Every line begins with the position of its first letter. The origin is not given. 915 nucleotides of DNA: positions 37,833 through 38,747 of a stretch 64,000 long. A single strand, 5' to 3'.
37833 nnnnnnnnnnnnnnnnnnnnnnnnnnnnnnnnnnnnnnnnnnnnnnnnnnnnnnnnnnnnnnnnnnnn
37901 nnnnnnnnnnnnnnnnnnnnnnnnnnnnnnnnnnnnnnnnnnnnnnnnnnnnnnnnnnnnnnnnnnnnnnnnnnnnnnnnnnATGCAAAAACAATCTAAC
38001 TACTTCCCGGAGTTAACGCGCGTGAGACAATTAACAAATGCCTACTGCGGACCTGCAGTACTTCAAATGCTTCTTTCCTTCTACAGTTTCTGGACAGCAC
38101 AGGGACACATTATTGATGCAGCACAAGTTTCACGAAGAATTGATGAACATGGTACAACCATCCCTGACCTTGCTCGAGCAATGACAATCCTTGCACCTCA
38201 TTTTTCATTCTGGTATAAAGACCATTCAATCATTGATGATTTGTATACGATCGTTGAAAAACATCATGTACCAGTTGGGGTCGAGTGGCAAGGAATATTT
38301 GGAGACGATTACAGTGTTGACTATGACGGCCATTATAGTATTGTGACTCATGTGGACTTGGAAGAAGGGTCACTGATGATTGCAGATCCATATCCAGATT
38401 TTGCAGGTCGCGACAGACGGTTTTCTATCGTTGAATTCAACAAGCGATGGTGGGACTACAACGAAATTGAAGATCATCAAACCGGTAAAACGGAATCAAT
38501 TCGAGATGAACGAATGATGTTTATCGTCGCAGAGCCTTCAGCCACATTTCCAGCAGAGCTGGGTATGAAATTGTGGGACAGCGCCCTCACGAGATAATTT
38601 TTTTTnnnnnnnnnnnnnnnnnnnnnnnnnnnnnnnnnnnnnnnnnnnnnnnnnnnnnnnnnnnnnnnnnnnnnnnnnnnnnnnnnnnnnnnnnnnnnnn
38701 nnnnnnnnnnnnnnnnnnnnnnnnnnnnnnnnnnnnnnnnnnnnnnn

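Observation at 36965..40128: Tightly coupled ATP-grasp / papain-like peptidase / ATP-grasp / unknown-protein cassette: candidate uncharacterised peptide-ligation system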

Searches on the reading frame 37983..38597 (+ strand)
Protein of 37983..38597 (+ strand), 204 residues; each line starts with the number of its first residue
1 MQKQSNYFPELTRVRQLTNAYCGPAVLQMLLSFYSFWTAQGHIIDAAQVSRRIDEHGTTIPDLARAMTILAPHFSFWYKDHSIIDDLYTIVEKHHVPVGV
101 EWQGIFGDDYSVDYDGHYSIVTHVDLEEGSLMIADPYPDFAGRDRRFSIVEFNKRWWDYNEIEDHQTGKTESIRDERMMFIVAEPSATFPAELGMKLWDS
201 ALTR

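Call 3: search_protein_families(library=pfam, proteins=[window:37983-38597:+], max_evalue=0.1)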
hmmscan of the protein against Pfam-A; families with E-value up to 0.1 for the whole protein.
window:37983-38597:+ (204 aa): 2 families
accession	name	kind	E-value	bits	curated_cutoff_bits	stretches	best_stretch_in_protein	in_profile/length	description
PF13529.12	Peptidase_C39_2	-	3.8e-05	24.7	24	1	14-137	6-143/143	Peptidase_C39 like family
PF03412.21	Peptidase_C39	-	0.00012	22.4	22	0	14-67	5-54/133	Peptidase C39 family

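Call 4: search_protein_families(library=ncbifam, proteins=[window:37983-38597:+], max_evalue=0.1)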
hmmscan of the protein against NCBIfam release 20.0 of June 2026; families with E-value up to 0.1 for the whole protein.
window:37983-38597:+ (204 aa): 0 families

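Call 5: search_protein_families(library=phrogs, proteins=[window:37983-38597:+], max_evalue=0.1)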
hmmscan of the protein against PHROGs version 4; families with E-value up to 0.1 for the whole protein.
window:37983-38597:+ (204 aa): 1 family
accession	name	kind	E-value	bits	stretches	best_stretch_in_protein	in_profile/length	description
phrog_6007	-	lysis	0.063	13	1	13-41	220-248/483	endolysin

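Call 6: search_protein_families(library=padloc, proteins=[window:37983-38597:+], max_evalue=0.1)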
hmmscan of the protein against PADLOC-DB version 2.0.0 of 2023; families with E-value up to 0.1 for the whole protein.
window:37983-38597:+ (204 aa): 0 families

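Call 13: find_homologous_proteins(query=window:37983-38597:+)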
Query window:37983-38597:+ (204 aa): 142 proteins with E <= 0.001 among 251 candidates; the best 120 are listed.
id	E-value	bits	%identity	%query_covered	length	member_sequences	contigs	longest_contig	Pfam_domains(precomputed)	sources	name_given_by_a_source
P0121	4.8e-134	462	96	100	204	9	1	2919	PF13529.14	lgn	-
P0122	8.6e-107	373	75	99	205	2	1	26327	PF13529.14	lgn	-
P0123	1.1e-89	318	65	99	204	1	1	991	-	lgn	-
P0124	2.3e-53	199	50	96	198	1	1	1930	PF13529.14,PF03412.22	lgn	-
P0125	2.9e-53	199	48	93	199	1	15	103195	PF13529.14,PF03412.22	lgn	-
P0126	3.6e-53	198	48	91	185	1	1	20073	PF13529.14,PF03412.22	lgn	-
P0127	3.8e-53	198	47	94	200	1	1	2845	PF13529.14,PF03412.22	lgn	-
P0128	7.5e-53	197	48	96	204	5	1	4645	PF13529.14,PF03412.22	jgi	jgi:hypothetical protein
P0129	3.1e-51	192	46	96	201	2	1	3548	PF13529.14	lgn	-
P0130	8.7e-51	190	46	100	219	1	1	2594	PF13529.14,PF03412.22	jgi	jgi:hypothetical protein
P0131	1.2e-50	190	45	96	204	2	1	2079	PF13529.14,PF03412.22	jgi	jgi:ABC-type bacteriocin/lantibiotic exporter with double-glycine peptidase domain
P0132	1.3e-50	190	44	91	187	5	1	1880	PF13529.14,PF03412.22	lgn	-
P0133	2.2e-50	189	46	91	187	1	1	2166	PF13529.14,PF03412.22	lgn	-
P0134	3.6e-50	188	45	91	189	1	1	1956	PF13529.14,PF03412.22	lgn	-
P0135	5.1e-50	188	46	94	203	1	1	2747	PF13529.14,PF03412.22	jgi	jgi:hypothetical protein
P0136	8.1e-50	187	45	92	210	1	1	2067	PF13529.14,PF03412.22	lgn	-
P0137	1.8e-49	186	45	89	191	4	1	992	PF13529.14,PF03412.22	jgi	jgi:hypothetical protein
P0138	3.8e-49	185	44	92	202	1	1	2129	PF13529.14,PF03412.22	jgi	jgi:ABC-type bacteriocin/lantibiotic exporter with double-glycine peptidase domain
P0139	4.9e-49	185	45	95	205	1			PF13529.14,PF03412.22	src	-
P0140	5.4e-49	185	44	94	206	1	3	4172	PF13529.14,PF03412.22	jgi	jgi:ABC-type bacteriocin/lantibiotic exporter with double-glycine peptidase domain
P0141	5.7e-49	185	45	92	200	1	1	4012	PF13529.14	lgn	-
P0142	6.6e-49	184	46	93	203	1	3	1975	PF13529.14,PF03412.22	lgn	-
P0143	7.6e-49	184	44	92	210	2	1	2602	PF13529.14,PF03412.22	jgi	-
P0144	9.3e-49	184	45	93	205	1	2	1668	PF13529.14,PF03412.22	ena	-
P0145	9.7e-49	184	44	96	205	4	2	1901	PF13529.14,PF03412.22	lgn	-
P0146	1.1e-48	184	44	95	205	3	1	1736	PF13529.14,PF03412.22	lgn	-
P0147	3.7e-48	182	47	96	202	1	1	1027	PF13529.14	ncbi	-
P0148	3.8e-48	182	43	95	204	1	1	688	PF13529.14,PF03412.22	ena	-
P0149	4.2e-48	182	45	92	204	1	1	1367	PF13529.14,PF03412.22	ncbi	-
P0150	4.8e-48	182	43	96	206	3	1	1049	PF13529.14,PF03412.22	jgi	jgi:ABC-type bacteriocin/lantibiotic exporter with double-glycine peptidase domain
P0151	5.3e-48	181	44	93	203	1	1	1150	PF13529.14,PF03412.22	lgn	-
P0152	5.5e-48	181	43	94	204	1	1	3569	PF13529.14,PF03412.22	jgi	jgi:ABC-type bacteriocin/lantibiotic exporter with double-glycine peptidase domain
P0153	7.5e-48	181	49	91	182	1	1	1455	PF13529.14,PF03412.22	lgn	-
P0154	1.4e-47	180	44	93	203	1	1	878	PF13529.14,PF03412.22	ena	-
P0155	1.4e-47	180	46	92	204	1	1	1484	PF13529.14,PF05023.21,PF03412.22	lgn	-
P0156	1.4e-47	180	45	93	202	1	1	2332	PF13529.14,PF03412.22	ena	-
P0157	1.6e-47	180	43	96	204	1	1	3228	PF13529.14,PF03412.22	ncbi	-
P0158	2.1e-47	179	44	93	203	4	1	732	PF13529.14,PF03412.22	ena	-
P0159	3.1e-47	179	42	96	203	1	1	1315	PF13529.14,PF03412.22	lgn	-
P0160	3.4e-47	179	43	89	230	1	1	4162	PF13529.14,PF03412.22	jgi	-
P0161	3.4e-47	179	43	96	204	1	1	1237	PF13529.14,PF03412.22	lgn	-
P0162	3.5e-47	179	44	93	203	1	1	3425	PF13529.14,PF03412.22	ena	-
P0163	3.6e-47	179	45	93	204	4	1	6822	PF13529.14,PF03412.22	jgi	jgi:ABC-type bacteriocin/lantibiotic exporter with double-glycine peptidase domain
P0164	4.7e-47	178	44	93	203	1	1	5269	PF13529.14,PF03412.22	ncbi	ncbi:MAG: cysteine peptidase family C39 domain-containing protein [Byssovorax cruenta]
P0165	4.8e-47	178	44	93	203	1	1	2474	PF13529.14,PF03412.22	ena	-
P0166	5.1e-47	178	44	93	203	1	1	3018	PF13529.14,PF03412.22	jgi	jgi:hypothetical protein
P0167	5.4e-47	178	44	90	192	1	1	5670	PF13529.14,PF09778.16,PF05023.21,PF03412.22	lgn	-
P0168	6.3e-47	178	42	96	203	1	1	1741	PF13529.14,PF03412.22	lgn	-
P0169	6.5e-47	178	44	93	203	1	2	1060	PF13529.14,PF03412.22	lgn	-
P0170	6.8e-47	178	45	93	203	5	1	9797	PF13529.14,PF03412.22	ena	-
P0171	6.9e-47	178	44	93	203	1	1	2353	PF13529.14,PF03412.22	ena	-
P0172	6.9e-47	178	44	93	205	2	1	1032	PF13529.14,PF03412.22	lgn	-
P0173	7.7e-47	178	44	93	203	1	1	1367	PF13529.14,PF03412.22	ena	-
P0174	9.6e-47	177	44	93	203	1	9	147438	PF13529.14,PF03412.22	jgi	jgi:hypothetical protein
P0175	1.2e-46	177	43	93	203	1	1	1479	PF13529.14,PF03412.22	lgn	-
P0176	1.5e-46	177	44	93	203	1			PF13529.14,PF03412.22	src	-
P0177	2.1e-46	176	43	93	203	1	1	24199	PF13529.14,PF03412.22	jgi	jgi:hypothetical protein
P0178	3.0e-46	176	42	96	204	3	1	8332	PF13529.14,PF03412.22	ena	-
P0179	3.7e-46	175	43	94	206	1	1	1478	PF13529.14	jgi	jgi:hypothetical protein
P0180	3.8e-46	175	42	96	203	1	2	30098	PF13529.14,PF03412.22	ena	-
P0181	3.9e-46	175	43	93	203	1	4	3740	PF13529.14,PF03412.22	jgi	jgi:ABC-type bacteriocin/lantibiotic exporter with double-glycine peptidase domain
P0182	6.1e-46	175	45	94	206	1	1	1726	PF13529.14,PF03412.22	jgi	jgi:hypothetical protein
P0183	6.3e-46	175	45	92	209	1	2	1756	PF13529.14,PF03412.22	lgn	-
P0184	9.4e-46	174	43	93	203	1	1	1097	PF13529.14,PF03412.22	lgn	-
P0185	9.4e-46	174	44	94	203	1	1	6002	PF13529.14,PF03412.22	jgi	jgi:Peptidase C39 family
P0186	1.0e-45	174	42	96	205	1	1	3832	PF13529.14,PF03412.22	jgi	jgi:ABC-type bacteriocin/lantibiotic exporter with double-glycine peptidase domain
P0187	1.2e-45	174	43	93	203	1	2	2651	PF13529.14,PF03412.22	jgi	jgi:ABC-type bacteriocin/lantibiotic exporter with double-glycine peptidase domain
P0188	1.5e-45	173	43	93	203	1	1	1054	PF13529.14,PF03412.22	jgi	jgi:hypothetical protein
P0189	2.3e-45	173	42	94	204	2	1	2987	PF13529.14,PF03412.22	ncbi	-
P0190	2.6e-45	173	44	91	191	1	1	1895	PF13529.14,PF03412.22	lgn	-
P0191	2.7e-45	173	46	93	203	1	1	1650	PF13529.14,PF03412.22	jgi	jgi:ABC-type bacteriocin/lantibiotic exporter with double-glycine peptidase domain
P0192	2.8e-45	172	43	91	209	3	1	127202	PF13529.14,PF03412.22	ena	-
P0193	3.3e-45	172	44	93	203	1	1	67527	PF13529.14,PF03412.22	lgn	-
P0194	3.6e-45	172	43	93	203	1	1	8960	PF13529.14,PF03412.22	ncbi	-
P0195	3.7e-45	172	44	93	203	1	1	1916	PF13529.14,PF03412.22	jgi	jgi:hypothetical protein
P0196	5.2e-45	172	42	93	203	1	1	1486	PF13529.14,PF03412.22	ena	-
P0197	5.5e-45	172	43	94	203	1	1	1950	PF13529.14,PF03412.22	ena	-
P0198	5.5e-45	172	45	92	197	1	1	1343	PF13529.14,PF03412.22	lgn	-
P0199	6.2e-45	171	42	96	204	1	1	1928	PF13529.14,PF03412.22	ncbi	-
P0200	6.3e-45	171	42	97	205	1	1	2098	PF13529.14,PF03412.22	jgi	jgi:ABC-type bacteriocin/lantibiotic exporter with double-glycine peptidase domain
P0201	8.2e-45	171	43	94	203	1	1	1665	PF13529.14,PF03412.22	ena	-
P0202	9.5e-45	171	42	96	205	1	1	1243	PF13529.14,PF03412.22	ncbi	-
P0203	1.0e-44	171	43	93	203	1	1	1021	PF13529.14,PF03412.22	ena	-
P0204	1.2e-44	170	42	94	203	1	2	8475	PF13529.14,PF03412.22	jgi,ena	-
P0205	1.3e-44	170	44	93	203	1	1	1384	PF13529.14,PF03412.22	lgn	-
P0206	1.3e-44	170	43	94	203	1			PF13529.14,PF03412.22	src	-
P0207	1.7e-44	170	43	95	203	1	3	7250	PF13529.14,PF03412.22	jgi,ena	-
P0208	1.9e-44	170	42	94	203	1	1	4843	PF13529.14,PF03412.22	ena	-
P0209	2.0e-44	170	42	94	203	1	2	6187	PF13529.14,PF03412.22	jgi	jgi:ABC-type bacteriocin/lantibiotic exporter with double-glycine peptidase domain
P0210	2.5e-44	169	44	93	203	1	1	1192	PF13529.14,PF03412.22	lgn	-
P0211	2.7e-44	169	42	92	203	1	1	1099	PF13529.14,PF03412.22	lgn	-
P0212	3.6e-44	169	43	93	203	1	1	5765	PF13529.14,PF03412.22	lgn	-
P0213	3.6e-44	169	42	94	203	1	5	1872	PF13529.14,PF03412.22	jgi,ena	-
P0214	3.6e-44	169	42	94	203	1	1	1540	PF13529.14,PF03412.22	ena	-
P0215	3.7e-44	169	42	93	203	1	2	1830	PF13529.14,PF03412.22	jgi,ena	jgi:ABC-type bacteriocin/lantibiotic exporter with double-glycine peptidase domain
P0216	3.8e-44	169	42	94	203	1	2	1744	PF13529.14,PF03412.22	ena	-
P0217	4.3e-44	169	42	93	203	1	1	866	PF13529.14,PF03412.22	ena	-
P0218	7.5e-44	168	42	93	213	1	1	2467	PF13529.14,PF03412.22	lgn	-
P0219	1.0e-43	167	44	92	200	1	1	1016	PF13529.14,PF03412.22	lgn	-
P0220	2.5e-43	166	44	92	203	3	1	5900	PF13529.14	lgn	-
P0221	3.6e-43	166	45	88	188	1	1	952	PF13529.14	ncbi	-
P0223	1.2e-42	164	41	94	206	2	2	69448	PF13529.14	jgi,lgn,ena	jgi:hypothetical protein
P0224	1.7e-42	163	45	91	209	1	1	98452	PF03412.22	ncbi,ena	-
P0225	2.3e-42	163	39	91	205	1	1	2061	PF13529.14,PF03412.22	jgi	-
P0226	1.1e-41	161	43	91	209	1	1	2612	PF13529.14,PF03412.22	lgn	-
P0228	7.9e-41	158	43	91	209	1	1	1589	PF13529.14,PF03412.22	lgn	-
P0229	7.9e-41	158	39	91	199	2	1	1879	PF13529.14,PF03412.22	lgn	-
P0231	3.2e-40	156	42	91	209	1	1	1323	PF13529.14,PF03412.22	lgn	-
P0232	3.5e-40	156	42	91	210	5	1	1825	PF13529.14,PF03412.22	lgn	-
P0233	3.9e-40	156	41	91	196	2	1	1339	PF13529.14,PF03412.22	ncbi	-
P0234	4.0e-40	156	44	91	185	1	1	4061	PF13529.14,PF03412.22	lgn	-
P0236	6.4e-40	155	40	93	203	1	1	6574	PF13529.14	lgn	-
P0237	7.1e-40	155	42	91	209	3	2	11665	PF13529.14,PF03412.22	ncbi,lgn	-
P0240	1.4e-39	154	42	88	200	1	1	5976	PF13529.14,PF03412.22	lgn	-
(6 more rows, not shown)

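Call 15: find_encoding_contigs(protein=P0122, flank=7000, max_places=1)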
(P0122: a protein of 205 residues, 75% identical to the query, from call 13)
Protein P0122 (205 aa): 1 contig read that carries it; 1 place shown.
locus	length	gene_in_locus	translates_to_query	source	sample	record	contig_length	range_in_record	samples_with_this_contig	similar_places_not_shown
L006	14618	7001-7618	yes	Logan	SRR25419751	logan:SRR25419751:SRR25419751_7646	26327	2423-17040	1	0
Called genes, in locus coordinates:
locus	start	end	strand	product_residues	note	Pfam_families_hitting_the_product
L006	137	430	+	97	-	-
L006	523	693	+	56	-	-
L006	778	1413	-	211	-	PF02357:NusG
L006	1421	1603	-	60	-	PF00584:SecE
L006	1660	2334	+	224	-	PF01351:RNase_HII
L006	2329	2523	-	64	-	PF01165:Ribosomal_S21 (weak)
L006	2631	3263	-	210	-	PF09335:VTT_dom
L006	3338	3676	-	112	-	-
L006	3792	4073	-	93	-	-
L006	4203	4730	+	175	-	PF01625:PMSR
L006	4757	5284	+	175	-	-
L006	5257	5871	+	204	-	PF07987:DUF1775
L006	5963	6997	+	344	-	PF07478:Dala_Dala_lig_C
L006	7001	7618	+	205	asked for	PF13529:Peptidase_C39_2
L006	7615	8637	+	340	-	PF02655:ATP-grasp_3 (weak), PF01071:GARS_A (weak), PF02786:CPSase_L_D2 (faint), PF07478:Dala_Dala_lig_C, PF13535:ATP-grasp_4 (weak)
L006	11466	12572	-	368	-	PF13529:Peptidase_C39_2, PF03412:Peptidase_C39 (weak), PF00515:TPR_1 (faint), PF07719:TPR_2 (faint), PF13181:TPR_8 (faint)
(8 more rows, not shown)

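Call 16: find_encoding_contigs(protein=P0125, flank=7000, max_places=1)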
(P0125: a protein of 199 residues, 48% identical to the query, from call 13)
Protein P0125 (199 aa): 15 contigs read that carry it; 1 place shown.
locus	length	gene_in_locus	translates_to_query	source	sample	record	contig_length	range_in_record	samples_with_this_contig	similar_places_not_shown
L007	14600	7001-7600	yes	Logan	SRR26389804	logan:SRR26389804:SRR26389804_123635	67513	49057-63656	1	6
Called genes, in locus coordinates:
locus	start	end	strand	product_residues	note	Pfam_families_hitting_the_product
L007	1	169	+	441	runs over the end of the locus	PF00479:G6PD_N, PF02781:G6PD_C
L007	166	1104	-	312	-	PF02826:2-Hacid_dh_C (faint), PF03446:NAD_binding_2, PF00393:6PGD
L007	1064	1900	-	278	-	PF00719:Pyrophosphatase, PF00293:NUDIX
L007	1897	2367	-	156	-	PF00293:NUDIX (weak)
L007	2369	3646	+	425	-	-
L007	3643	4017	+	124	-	-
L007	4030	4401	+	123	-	-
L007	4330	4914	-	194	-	PF00730:HhH-GPD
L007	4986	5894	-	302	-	PF17773:UPF0176_N, PF00581:Rhodanese, PF12368:Rhodanese_C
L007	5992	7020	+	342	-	PF01071:GARS_A (weak), PF07478:Dala_Dala_lig_C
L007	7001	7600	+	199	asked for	PF03412:Peptidase_C39, PF13529:Peptidase_C39_2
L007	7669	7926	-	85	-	PF04226:Transgly_assoc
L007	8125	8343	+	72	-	-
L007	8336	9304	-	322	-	PF01207:Dus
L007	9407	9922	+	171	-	PF00293:NUDIX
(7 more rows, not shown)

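Call 17: find_encoding_contigs(protein=P0174, flank=7000, max_places=1)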
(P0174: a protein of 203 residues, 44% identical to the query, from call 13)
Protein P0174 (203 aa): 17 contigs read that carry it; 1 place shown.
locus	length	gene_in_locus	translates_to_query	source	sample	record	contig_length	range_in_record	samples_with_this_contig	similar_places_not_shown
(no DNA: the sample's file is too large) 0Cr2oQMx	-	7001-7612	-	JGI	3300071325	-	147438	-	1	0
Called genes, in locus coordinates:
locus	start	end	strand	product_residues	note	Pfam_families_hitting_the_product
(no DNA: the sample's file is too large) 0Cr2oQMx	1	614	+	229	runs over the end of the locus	PF16158:N_BRCA1_IG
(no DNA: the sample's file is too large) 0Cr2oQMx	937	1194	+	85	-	PF04226:Transgly_assoc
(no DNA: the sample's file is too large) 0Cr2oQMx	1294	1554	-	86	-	-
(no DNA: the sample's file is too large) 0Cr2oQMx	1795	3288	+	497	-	PF00989:PAS (faint), PF08448:PAS_4, PF01590:GAF, PF13185:GAF_2, PF13492:GAF_3, PF13487:HD_5, PF01966:HD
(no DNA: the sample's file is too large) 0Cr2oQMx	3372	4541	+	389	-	PF04542:Sigma70_r2, PF08281:Sigma70_r4_2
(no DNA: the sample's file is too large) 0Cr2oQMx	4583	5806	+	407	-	PF05977:MFS_3, PF07690:MFS_1, PF13347:MFS_2 (faint), PF07690:MFS_1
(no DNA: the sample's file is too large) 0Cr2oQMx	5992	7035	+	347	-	PF07478:Dala_Dala_lig_C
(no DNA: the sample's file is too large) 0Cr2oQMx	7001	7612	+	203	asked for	PF03412:Peptidase_C39 (weak), PF13529:Peptidase_C39_2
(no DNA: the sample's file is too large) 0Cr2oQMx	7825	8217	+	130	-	PF12680:SnoaL_2, PF07366:SnoaL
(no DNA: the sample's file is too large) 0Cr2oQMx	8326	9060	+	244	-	PF14451:Ub-Mut7C, PF01927:Mut7-C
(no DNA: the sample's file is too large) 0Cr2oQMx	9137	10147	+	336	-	PF00356:LacI, PF00532:Peripla_BP_1, PF13407:Peripla_BP_4, PF13377:Peripla_BP_3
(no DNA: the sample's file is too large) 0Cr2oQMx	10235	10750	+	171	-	-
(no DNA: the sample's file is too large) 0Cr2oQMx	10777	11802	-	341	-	PF00072:Response_reg, PF13487:HD_5, PF01966:HD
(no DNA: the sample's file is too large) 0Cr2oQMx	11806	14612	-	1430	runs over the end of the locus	PF02743:dCache_1, PF00672:HAMP, PF00989:PAS (weak), PF13188:PAS_8 (weak), PF13426:PAS_9, PF00512:HisKA, PF02518:HATPase_c, PF00072:Response_reg, +1 more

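Call 25: find_related_loci(query=A1, collection=genome_contigs, flank=8000)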
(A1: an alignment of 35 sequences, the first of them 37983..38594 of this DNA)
Query A1 (204 aa) in genome_contigs; peptide patterns used: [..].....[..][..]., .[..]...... (x = any residue, [..] = any of these).
168 stretches matched a pattern; 123 encode a relative of the query (tblastn E <= 1e-3); the best 80 are kept; 80 distinct loci.
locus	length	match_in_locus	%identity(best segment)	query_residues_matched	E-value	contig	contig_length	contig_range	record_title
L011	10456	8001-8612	94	1-204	5e-134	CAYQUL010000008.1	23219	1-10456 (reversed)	MAG TPA_asm: uncultured Gammaproteobacteria bacterium isolate SRP342105_co1_495 genome assembly, contig: NODE_2915_lengt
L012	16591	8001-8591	48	4-195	2e-57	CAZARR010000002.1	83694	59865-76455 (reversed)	MAG TPA_asm: uncultured Pseudomonadales bacterium isolate binchicken_co16_345 genome assembly, contig: NODE_483_length_8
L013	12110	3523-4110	45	1-195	4e-55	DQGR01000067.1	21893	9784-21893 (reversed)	MAG TPA_asm: Patescibacteria group bacterium isolate UBA10118 contig_18166, whole genome shotgun sequence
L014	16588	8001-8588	45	5-196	3e-54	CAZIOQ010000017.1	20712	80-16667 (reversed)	MAG TPA_asm: uncultured Gammaproteobacteria bacterium isolate SRP231805_co4_112 genome assembly, contig: k141_37688, who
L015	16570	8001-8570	47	5-195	5e-54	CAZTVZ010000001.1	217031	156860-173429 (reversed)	MAG TPA_asm: uncultured Gammaproteobacteria bacterium isolate binchicken_co27_378 genome assembly, contig: NODE_55_lengt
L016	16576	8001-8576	47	4-195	1e-53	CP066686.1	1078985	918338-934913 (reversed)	MAG: Candidatus Woesebacteria bacterium isolate NC_groundwater_442_Ag_B-0.1um_40_41 chromosome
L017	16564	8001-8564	47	8-195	1e-53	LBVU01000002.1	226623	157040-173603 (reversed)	MAG: Candidatus Woesebacteria bacterium GW2011_GWB1_39_10 UT17_C0002, whole genome shotgun sequence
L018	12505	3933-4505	46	5-196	1e-53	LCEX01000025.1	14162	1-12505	MAG: Candidatus Gottesmanbacteria bacterium GW2011_GWC1_43_10 UV55_C0025, whole genome shotgun sequence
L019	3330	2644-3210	44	7-195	1e-53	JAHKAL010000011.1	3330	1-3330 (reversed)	MAG: Patescibacteria group bacterium isolate Undefined_mixed_planktonic.mb.4 Undefined_mixed_pla.mb.4_k141_214102, whole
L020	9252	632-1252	43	8-195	2e-53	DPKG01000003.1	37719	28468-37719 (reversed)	MAG TPA_asm: Candidatus Shapirobacteria bacterium isolate UBA12405 contig_4636, whole genome shotgun sequence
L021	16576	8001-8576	45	8-195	1e-53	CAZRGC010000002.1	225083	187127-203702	MAG TPA_asm: uncultured Gammaproteobacteria bacterium isolate SRP173033_co1_108 genome assembly, contig: NODE_43_length_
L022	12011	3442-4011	45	8-196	2e-53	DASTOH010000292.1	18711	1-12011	MAG TPA_asm: Anaerolineales bacterium isolate SMAG_U2165 k141_699349, whole genome shotgun sequence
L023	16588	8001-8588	42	1-196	9e-53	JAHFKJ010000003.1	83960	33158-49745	MAG: Candidatus Gottesmanbacteria bacterium isolate nzgw407 NODE_341_length_83961_cov_4.484983, whole genome shotgun seq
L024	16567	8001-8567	45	4-195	7e-53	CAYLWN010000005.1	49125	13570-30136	MAG TPA_asm: uncultured Gammaproteobacteria bacterium isolate SRP050083_co1_444 genome assembly, contig: NODE_187_length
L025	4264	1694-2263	44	8-196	9e-53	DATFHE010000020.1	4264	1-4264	MAG TPA_asm: Anaerolineales bacterium isolate SMAG_U8681 k141_9661, whole genome shotgun sequence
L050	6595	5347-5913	42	5-195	6e-49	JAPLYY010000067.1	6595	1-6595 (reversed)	MAG: Candidatus Shapirobacteria bacterium isolate LacPavin_0920_WC90_MAG_39_8 LacPavin_0920_WC90_scaffold_1231814, whole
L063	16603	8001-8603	43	7-196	2e-47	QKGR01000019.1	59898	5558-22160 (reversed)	MAG: Candidatus Shapirobacteria bacterium isolate SZUA-533 scaffold_1458, whole genome shotgun sequence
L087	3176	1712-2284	40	8-195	6e-45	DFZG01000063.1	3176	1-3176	MAG TPA_asm: Candidatus Shapirobacteria bacterium UBA4062 UBA4062_contig_27440, whole genome shotgun sequence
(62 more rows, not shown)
